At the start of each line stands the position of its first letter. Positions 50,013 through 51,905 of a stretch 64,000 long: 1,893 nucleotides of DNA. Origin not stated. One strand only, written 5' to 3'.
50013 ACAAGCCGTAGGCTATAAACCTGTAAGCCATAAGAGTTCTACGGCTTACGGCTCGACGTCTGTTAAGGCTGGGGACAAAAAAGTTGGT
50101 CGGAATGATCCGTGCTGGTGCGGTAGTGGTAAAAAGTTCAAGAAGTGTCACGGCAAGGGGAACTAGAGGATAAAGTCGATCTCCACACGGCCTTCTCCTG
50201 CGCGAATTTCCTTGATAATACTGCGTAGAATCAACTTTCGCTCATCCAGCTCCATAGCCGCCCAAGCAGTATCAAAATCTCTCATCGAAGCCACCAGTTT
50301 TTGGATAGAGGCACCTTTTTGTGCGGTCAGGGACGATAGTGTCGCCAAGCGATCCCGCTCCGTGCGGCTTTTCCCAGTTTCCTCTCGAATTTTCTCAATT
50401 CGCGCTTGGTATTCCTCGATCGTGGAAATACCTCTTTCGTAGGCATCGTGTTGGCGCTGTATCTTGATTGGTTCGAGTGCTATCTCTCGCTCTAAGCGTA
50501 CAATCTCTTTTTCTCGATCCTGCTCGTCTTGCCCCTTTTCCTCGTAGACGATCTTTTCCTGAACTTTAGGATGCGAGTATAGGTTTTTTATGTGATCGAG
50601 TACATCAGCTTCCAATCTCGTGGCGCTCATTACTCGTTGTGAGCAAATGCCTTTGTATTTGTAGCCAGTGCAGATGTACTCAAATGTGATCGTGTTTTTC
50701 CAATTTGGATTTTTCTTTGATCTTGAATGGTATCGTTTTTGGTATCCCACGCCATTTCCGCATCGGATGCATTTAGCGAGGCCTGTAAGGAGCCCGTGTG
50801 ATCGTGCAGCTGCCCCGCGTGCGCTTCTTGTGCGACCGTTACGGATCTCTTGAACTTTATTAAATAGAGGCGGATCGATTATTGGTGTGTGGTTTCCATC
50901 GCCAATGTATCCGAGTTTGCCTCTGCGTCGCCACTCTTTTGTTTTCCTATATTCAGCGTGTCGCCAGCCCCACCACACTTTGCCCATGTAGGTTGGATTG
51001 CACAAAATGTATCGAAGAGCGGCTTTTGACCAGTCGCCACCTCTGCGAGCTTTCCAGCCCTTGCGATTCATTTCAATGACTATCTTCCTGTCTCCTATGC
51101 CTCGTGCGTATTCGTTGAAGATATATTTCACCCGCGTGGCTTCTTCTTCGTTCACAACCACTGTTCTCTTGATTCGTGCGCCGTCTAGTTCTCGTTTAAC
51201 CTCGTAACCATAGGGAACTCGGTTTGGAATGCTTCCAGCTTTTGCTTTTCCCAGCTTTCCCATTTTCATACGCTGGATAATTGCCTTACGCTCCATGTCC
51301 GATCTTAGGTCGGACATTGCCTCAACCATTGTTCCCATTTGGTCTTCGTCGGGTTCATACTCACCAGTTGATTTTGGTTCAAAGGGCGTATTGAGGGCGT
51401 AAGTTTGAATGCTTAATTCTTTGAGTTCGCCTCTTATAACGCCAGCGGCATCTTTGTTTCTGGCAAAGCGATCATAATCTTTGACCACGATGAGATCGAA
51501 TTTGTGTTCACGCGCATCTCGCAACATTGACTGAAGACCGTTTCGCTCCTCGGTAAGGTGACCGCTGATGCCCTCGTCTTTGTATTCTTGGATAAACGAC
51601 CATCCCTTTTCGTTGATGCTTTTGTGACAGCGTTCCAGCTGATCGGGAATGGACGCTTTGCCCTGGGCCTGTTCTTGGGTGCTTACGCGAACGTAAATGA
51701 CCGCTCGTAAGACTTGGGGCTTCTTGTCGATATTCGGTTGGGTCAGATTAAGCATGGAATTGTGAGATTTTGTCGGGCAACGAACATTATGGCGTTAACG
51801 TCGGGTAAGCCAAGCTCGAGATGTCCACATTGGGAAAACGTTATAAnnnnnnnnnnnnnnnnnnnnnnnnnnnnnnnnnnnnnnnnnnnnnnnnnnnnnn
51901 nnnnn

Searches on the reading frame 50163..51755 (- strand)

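Call 37: search_protein_families(library=ncbifam, proteins=[window:50163-51755:-], max_evalue=0.01)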
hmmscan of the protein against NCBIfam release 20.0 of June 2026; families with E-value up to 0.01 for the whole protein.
window:50163-51755:- (530 aa): 6 families
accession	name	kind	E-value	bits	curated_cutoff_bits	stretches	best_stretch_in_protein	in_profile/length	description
NF047343.1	SCCmet_CcrB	equivalog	4.8e-55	187.2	900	1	17-460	8-427/542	cassette chromosome recombinase CcrB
NF047347.1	SCCmet_CcrC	equivalog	2e-34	119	900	1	19-412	6-388/558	cassette chromosome recombinase CcrC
NF041201.1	recomb_XisF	equivalog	1e-27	97.3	375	1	19-518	2-461/465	fdxN element excision recombinase XisF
NF047344.1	SCCmet_CcrA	equivalog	4.9e-14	52.3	700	1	17-415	3-347/442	cassette chromosome recombinase CcrA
NF033518.0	transpos_IS607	equivalog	8.4e-10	38.5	110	1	11-99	49-132/187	IS607 family transposase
NF049883.1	resolv_YneB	equivalog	1.1e-08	34.8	175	1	17-122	1-102/211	YneB family resolvase-like protein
